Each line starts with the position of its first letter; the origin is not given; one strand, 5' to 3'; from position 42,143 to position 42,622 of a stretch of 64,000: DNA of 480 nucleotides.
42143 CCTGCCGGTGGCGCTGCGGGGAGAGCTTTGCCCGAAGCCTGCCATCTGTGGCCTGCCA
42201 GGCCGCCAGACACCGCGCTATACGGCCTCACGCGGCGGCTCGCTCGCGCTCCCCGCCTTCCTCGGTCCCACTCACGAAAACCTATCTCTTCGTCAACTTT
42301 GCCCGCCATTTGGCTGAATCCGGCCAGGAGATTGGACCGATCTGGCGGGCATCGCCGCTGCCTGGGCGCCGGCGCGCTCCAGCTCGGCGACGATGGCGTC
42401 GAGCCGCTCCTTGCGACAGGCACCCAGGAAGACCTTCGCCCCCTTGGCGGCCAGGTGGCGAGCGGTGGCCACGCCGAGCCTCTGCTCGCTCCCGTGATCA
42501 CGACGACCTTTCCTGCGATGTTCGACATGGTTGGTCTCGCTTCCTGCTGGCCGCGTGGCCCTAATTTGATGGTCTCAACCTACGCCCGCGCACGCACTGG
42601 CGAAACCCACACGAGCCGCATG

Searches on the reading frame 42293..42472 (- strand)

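Call 52: search_protein_families(library=pfam, proteins=[window:42293-42472:-], max_evalue=1)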
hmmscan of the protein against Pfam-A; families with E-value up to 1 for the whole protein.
window:42293-42472:- (59 aa): 1 family
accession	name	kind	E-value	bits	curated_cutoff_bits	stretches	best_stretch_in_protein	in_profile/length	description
PF00106.31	adh_short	-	0.00028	20.9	26.6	1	2-42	15-55/195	short chain dehydrogenase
